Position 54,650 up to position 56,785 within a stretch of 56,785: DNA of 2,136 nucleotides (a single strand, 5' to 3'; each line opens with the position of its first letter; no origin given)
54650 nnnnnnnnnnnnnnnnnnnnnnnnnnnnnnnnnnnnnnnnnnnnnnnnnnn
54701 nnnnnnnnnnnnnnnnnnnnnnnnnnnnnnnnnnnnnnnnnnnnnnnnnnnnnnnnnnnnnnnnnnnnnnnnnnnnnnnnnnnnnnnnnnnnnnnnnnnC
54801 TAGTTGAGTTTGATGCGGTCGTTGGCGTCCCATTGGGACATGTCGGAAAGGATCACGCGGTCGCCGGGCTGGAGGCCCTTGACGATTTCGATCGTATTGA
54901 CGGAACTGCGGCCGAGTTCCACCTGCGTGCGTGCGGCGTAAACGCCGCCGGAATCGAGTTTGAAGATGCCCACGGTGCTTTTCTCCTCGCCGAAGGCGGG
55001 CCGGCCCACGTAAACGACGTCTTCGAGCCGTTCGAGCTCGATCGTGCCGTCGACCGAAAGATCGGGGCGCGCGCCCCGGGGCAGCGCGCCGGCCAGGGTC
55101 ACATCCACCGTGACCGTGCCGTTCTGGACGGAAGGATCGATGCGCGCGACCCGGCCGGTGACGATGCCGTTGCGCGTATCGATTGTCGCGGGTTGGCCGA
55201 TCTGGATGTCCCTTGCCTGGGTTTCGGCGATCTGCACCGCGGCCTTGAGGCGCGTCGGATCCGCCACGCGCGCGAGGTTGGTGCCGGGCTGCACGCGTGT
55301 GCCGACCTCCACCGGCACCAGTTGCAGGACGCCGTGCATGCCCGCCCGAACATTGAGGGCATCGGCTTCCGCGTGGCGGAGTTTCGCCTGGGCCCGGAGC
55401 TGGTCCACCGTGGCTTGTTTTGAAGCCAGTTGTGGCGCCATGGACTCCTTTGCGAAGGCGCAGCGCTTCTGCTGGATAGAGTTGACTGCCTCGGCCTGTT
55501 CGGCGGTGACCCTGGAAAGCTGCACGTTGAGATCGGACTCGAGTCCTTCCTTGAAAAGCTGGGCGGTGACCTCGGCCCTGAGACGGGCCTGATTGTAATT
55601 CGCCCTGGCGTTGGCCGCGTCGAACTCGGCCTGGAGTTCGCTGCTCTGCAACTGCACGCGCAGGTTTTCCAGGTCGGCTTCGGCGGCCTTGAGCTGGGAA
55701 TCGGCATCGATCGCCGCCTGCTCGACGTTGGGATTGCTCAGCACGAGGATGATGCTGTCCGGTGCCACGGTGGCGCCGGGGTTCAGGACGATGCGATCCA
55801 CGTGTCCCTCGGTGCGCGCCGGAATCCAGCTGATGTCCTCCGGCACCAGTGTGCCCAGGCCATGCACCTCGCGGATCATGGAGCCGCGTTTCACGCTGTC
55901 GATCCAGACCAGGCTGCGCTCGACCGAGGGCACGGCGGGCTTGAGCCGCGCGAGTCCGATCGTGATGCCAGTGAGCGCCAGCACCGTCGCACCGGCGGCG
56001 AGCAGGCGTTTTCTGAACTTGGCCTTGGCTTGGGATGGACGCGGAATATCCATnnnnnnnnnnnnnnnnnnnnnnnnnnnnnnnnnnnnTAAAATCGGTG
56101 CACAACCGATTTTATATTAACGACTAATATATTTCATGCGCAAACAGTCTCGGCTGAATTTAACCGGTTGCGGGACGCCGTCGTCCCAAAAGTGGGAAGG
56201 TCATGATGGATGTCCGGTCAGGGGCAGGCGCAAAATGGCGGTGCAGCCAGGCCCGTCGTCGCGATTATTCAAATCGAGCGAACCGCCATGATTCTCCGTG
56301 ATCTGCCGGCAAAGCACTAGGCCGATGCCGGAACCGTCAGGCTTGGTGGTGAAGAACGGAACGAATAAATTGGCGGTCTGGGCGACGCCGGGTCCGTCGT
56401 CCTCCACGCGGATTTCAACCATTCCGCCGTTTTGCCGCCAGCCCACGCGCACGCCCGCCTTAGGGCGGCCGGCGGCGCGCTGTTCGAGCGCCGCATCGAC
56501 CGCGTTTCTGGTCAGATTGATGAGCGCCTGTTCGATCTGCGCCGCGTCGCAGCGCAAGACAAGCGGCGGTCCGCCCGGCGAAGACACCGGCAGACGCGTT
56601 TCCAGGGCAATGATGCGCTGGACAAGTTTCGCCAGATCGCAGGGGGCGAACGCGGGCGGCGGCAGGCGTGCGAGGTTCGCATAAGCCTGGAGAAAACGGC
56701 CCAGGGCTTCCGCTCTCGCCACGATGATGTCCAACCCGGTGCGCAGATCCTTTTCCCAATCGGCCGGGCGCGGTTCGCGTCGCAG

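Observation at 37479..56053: One adaptor plus one ABC ATPase heading an array of six tandem 'orphan' ADOP double-FtsX permeases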

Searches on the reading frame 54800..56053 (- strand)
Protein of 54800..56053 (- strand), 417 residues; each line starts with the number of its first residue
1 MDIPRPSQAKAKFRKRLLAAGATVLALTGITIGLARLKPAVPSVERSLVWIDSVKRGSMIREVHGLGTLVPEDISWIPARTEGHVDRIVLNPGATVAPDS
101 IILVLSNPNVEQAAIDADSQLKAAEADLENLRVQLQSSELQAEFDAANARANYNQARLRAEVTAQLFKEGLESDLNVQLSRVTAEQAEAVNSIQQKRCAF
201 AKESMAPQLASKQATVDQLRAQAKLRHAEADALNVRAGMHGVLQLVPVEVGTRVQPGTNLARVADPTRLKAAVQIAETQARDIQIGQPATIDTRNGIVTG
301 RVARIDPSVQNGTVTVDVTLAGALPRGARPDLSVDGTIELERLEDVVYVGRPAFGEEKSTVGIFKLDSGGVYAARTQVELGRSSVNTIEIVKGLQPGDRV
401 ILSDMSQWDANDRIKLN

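Call 5: search_protein_families(library=ncbifam, proteins=[window:54800-56053:-], max_evalue=0.001)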
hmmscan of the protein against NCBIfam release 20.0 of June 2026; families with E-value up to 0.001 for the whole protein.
window:54800-56053:- (417 aa): 8 families
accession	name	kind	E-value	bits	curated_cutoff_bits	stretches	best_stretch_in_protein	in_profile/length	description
TIGR01730.1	RND_mfp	subfamily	9.8e-30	103.6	94.9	2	208-415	110-320/322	efflux RND transporter periplasmic adaptor subunit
TIGR00999.1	8a0102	subfamily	4.1e-16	58.9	319.3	1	205-402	63-264/271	CzcB/NccB family metal efflux transporter periplasmic adaptor subunit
NF038010.1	ABC_adapt_DarC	equivalog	7.7e-16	57.8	450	1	15-416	12-416/417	darobactin export ABC transporter periplasmic adaptor subunit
TIGR00998.1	8a0101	subfamily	6e-12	45.2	390.8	1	80-308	48-284/334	EmrA/EmrK family multidrug efflux transporter periplasmic adaptor subunit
NF002939.0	PRK03598.1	equivalog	1e-07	31.4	393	1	80-293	50-265/332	secretion protein HlyD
NF007785.0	PRK10476.1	equivalog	5.3e-07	28.8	376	1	114-309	88-288/347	multidrug transporter subunit MdtN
TIGR03794.1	NHLM_micro_HlyD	equivalog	6.1e-06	25.4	156.2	0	121-287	162-312/421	NHLP bacteriocin system secretion protein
NF011715.0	PRK15136.1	equivalog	2.2e-05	23.3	563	1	77-293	64-276/390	multidrug efflux MFS transporter periplasmic adaptor subunit EmrA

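Call 6: search_protein_families(library=pfam, proteins=[window:54800-56053:-], max_evalue=0.001)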
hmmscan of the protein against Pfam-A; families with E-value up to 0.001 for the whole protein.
window:54800-56053:- (417 aa): 2 families
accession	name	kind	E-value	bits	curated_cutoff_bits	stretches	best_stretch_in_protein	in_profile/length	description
PF16576.10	HlyD_D23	-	7.8e-13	48.6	30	1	74-318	19-197/214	Barrel-sandwich domain of CusB or HlyD membrane-fusion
PF13437.12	HlyD_3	-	1e-12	49.2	22.2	1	235-322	2-95/106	HlyD family secretion protein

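Call 38: search_solved_structures(query=window:54800-56053:-, max_evalue=0.01)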
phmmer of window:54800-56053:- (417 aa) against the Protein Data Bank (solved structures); distinct sequences matched with E-value up to 0.01: 4.
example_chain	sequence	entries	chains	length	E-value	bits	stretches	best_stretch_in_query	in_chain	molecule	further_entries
8zal_A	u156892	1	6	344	6.8e-05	25.4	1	83-294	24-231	Multidrug export protein EmrA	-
8zar_A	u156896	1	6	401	0.0001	24.8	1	82-294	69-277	Multidrug export protein EmrA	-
4kks_A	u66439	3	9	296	0.0018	20.8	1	235-406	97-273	Membrane fusion protein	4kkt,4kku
20yy_D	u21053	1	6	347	0.0021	20.5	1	211-404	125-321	Multidrug efflux RND transporter periplasmic adaptor subunit MexJ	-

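Call 41: find_related_loci(query=window:54800-56053:-, collection=metagenome_contigs, flank=10000)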
Query window:54800-56053:- (417 aa) in metagenome_contigs; peptide patterns used: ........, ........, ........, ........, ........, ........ (x = any residue, [..] = any of these).
599 stretches matched a pattern (row limit reached: there are more); 520 encode a relative of the query (tblastn E <= 1e-3); the best 80 are kept; 80 distinct loci.
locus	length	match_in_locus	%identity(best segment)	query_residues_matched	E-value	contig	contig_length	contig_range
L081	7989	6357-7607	80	1-417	0e+0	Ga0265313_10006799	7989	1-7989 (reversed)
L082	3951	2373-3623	79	1-417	0e+0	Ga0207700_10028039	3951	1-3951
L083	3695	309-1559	78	1-417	0e+0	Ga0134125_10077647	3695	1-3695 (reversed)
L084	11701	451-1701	76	1-417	0e+0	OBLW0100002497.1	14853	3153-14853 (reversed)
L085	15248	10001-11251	75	1-417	0e+0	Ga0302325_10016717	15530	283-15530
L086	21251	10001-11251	75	1-417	0e+0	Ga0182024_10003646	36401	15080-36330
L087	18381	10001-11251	75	1-417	0e+0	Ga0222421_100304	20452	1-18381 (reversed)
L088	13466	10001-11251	73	1-417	0e+0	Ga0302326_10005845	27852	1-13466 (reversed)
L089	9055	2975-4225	72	1-417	0e+0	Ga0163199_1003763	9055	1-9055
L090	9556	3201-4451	72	1-417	0e+0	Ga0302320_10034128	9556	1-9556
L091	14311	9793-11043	70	1-417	0e+0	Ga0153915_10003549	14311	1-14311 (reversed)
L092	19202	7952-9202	71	1-417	0e+0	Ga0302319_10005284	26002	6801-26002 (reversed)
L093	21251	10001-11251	71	1-417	0e+0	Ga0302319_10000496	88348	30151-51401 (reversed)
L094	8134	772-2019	71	1-417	0e+0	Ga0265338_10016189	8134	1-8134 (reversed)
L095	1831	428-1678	70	1-417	0e+0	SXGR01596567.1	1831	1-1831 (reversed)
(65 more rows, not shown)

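Call 74: search_protein_families(library=ncbifam, proteins=[L086:7075-8478:+, L086:8491-9837:+, L086:4890-5555:+, L086:5567-7045:+], max_evalue=1e-10)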
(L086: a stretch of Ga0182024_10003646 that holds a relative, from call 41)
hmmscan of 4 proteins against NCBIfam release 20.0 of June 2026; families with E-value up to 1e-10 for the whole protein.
L086:7075-8478:+ (467 aa): 32 families (the best 25 are shown)
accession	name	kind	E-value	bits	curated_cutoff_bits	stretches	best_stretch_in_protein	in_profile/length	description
NF008469.0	PRK11361.1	equivalog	8.1e-118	394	714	1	20-467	4-456/461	acetoacetate metabolism transcriptional regulator AtoC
NF007689.0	PRK10365.1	equivalog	7.2e-112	374.4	760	1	23-462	8-439/441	sigma-54-dependent response regulator transcription factor ZraR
TIGR01818.1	ntrC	equivalog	5.6e-110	368.3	558.6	1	23-413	1-381/463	nitrogen regulation protein NR(I)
TIGR02915.1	PEP_resp_reg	equivalog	1.6e-109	366.7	502.6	1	23-467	1-444/445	PEP-CTERM-box response regulator transcription factor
NF041946.1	LuxO_transreg_Vib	equivalog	1.3e-97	327.6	800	1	46-405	22-372/463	quorum-sensing sigma-54 dependent transcriptional regulator LuxO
TIGR01817.1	nifA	equivalog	2.1e-96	323.8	528.85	1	167-424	197-453/534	nif-specific transcriptional activator NifA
NF051870.1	NAssimRespRegNtrX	equivalog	4.2e-96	322.6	600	1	23-466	4-451/452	nitrogen assimilation response regulator NtrX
NF038308.1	RNA_repair_RtcR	equivalog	2.1e-91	307.4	650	1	21-419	29-442/530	RNA repair transcriptional activator RtcR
NF003451.0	PRK05022.1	equivalog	2.4e-91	307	476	1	163-464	187-507/512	nitric oxide reductase transcriptional regulator NorR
NF011695.0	PRK15115.1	equivalog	4e-89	299.4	763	1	22-465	8-436/445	two-component system response regulator GlrR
NF008176.1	PRK10923.1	equivalog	3.7e-88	296.2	620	1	23-414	6-386/469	nitrogen regulation protein NR(I)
TIGR02974.1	phageshock_pspF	equivalog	6.8e-86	288.5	443.55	1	168-400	1-234/336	phage shock protein operon transcriptional activator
NF050807.1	TransRegFlbDCaul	equivalog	2e-85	287.4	750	1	167-415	119-367/454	sigma-54-dependent transcriptional regulator FlbD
NF049963.1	RespRegFlgRCampy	domain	1.7e-84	284.2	750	1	31-466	11-428/429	fla regulon two-component system response regulator FlgR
NF041552.1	TF_PrdR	equivalog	4.5e-82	276.2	795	1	166-466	267-577/577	sigma-54 dependent transcriptional regulator PrdR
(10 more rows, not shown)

L086:8491-9837:+ (449 aa): 22 families
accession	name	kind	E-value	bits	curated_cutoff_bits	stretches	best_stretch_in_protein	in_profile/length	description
NF008468.0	PRK11360.1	equivalog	2.8e-28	98.6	646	1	226-448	391-608/616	two-component system sensor histidine kinase AtoS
NF007688.0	PRK10364.1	equivalog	2.1e-20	72.9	479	1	224-448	233-451/460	two-component system sensor histidine kinase ZraS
NF041777.1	sens_FixL_Rhizob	equivalog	2.6e-20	72.5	850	1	338-447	374-480/485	sensor protein FixL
NF008293.1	PRK11073.1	equivalog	2.7e-19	69.6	240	1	229-437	128-338/349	nitrogen regulation protein NR(II)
TIGR02916.1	PEP_his_kin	equivalog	6.1e-19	68.1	300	1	267-447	507-679/679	XrtA/PEP-CTERM system histidine kinase PrsK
NF046044.1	PnpS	equivalog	4.8e-18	65.3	400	0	68-168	1-100/390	two-component system histidine kinase PnpS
NF010411.0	PRK13837.1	equivalog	6.5e-17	60.8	647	1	336-447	554-674/828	two-component system VirA-like sensor kinase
NF052574.1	HisKinEspCMyxo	equivalog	1.7e-16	59.6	1200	1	340-447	528-636/785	serine histidine kinase EspC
NF046026.1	HisKinCckACaul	equivalog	2.7e-16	58.9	1000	1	239-447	310-531/678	cell cycle histidine kinase CckA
NF033092.0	HK_WalK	equivalog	5.7e-16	58.2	725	0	50-167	188-302/594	cell wall metabolism sensor histidine kinase WalK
NF053867.1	SprKinKinDBac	equivalog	1.6e-15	56.6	775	1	334-448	389-497/500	sporulation kinase KinD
NF040750.1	tetrathio_HK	equivalog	2.4e-15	56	750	1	237-444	344-554/555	tetrathionate respiration histidine kinase TtrS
NF038348.1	T2SS_HK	subfamily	4.4e-14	51.8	450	1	336-448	465-573/574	histidine kinase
NF047496.1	HK_LIC11548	equivalog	5.1e-14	51.9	750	1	226-448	355-589/589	LIC_11548 family sensor histidine kinase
NF047794.1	HisKinPtgB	equivalog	1.8e-13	49.6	1000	1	334-442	547-650/656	two-component system sensor histidine kinase PgtB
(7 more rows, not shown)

L086:4890-5555:+ (221 aa): 151 families (the best 25 are shown)
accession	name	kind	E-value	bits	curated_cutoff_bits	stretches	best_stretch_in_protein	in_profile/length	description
NF038007.1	ABC_ATP_DarD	equivalog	1.9e-70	236.8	375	1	1-218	1-217/218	darobactin export ABC transporter ATP-binding protein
NF007826.0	PRK10535.1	equivalog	1.2e-53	182.4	966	1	2-220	5-222/648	macrolide ABC transporter ATP-binding protein/permease MacB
TIGR02211.1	LolD_lipo_ex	equivalog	6e-53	179.6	307.75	1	1-219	1-219/221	lipoprotein-releasing ABC transporter ATP-binding protein LolD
TIGR03608.1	L_ocin_972_ABC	subfamily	5.3e-52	176.3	254.85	1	20-213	13-205/206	putative bacteriocin export ABC transporter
TIGR02673.1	FtsE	equivalog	8.9e-52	175.9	264.85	1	1-217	1-213/214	cell division ATP-binding protein FtsE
NF007879.0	PRK10584.1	equivalog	4e-46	157.6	336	1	21-218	26-223/228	putative ABC transporter ATP-binding protein YbbA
TIGR02982.1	heterocyst_DevA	subfamily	5.2e-46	157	295.8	1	2-219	2-219/220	ABC exporter ATP-binding subunit, DevA family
NF040933.2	ABC_arch_GlcV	equivalog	3.2e-43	148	450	1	2-204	3-204/357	glucose ABC transporter ATP-binding protein GlcV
NF008639.0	PRK11629.1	equivalog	3.9e-43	147.5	360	1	20-218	25-223/234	lipoprotein-releasing ABC transporter ATP-binding protein LolD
TIGR02315.1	ABC_phnC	equivalog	8.5e-43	146.5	266.1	1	1-220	1-225/243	phosphonate ABC transporter ATP-binding protein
TIGR03265.1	PhnT2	equivalog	8.5e-42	143.6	457.7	1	16-211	15-205/353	putative 2-aminoethylphosphonate ABC transporter ATP-binding protein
TIGR00968.1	3a0106s01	subfamily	3.8e-39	134.6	342.75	1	16-217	11-207/237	sulfate ABC transporter ATP-binding protein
NF008338.0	PRK11124.1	equivalog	1.3e-38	132.9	369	1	2-220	3-220/242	arginine ABC transporter ATP-binding protein ArtP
TIGR01186.1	proV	subfamily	1.8e-38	132.6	326.6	1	16-220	4-209/363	betaine/proline/choline family ABC transporter ATP-binding protein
NF007027.0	PRK09493.1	equivalog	5.5e-38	130.7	379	1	1-218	1-213/240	glutamine ABC transporter ATP-binding protein GlnQ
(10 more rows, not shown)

L086:5567-7045:+ (493 aa): 3 families
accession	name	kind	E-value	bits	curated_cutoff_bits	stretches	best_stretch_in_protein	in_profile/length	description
TIGR01844.1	type_I_sec_TolC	subfamily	1.7e-31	109.7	225.15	1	140-479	74-398/414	TolC family outer membrane protein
NF007002.0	PRK09465.1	equivalog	5.4e-17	61.5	495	1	156-467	103-412/460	outer membrane channel protein TolC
TIGR01845.1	outer_NodT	subfamily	1.3e-14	53.9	210.05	1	163-470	149-449/460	efflux transporter outer membrane subunit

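Call 77: predict_structure(alignment_id=A3)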
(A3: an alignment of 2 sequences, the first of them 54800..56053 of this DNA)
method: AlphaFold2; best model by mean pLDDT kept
length: 417 residues; sequences in the alignment: 2
mean_pLDDT: 49.3   pTM: 0.30
mean pLDDT of the five models: 49.3, 48.9, 47.3, 45.0, 44.1
residues with pLDDT >= 90: 0; 70-90: 117; 50-70: 46; < 50: 254
segments of 3 or more residues with pLDDT < 50: 1-111, 229-271, 320-417
pLDDT, mean of each block of 10 residues (from residue 1): 35 41 39 30 22 26 25 25 30 34 32 64 83 85 84 84 84 81 83 81 80 85 66 29 37 39 41 62 70 56 61 57 36 23 23 27 35 25 27 38 43 37
secondary structure, 60 per line:
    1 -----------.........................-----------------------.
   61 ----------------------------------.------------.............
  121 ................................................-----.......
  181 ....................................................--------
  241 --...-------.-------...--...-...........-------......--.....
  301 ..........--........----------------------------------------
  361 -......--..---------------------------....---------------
elements in order: H12-36 H108-168 H174-232 E243-245 E261-263 E270-276 H277-280 E288-293 E296-310 E313-320 E362-367 E399-402

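Call 80: find_encoding_contigs(protein=window:54800-56053:-, flank=10000, max_places=6)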
Protein window:54800-56053:- (417 aa): 3 contigs read that carry it; 1 place shown.
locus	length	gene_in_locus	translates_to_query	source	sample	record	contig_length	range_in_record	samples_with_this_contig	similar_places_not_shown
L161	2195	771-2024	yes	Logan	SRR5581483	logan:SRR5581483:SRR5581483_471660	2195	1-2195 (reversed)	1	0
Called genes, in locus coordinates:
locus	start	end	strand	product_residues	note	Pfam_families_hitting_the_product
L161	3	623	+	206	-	?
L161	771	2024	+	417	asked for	PF25919:BSH_CusB (faint)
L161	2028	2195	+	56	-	?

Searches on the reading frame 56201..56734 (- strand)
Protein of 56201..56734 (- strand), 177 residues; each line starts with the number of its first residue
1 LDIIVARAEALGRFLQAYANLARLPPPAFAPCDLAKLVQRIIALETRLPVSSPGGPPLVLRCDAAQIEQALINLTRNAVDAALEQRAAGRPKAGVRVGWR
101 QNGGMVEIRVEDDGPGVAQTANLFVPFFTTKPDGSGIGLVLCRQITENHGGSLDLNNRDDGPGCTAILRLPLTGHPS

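Call 10: search_protein_families(library=pfam, proteins=[window:56201-56734:-], max_evalue=0.00001)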
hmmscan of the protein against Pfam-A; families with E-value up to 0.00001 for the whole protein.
window:56201-56734:- (177 aa): 1 family
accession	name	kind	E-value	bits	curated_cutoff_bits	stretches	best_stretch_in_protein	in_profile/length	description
PF02518.31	HATPase_c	-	4.3e-19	69.4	26.4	1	63-173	2-110/111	Histidine kinase-, DNA gyrase B-, and HSP90-like ATPase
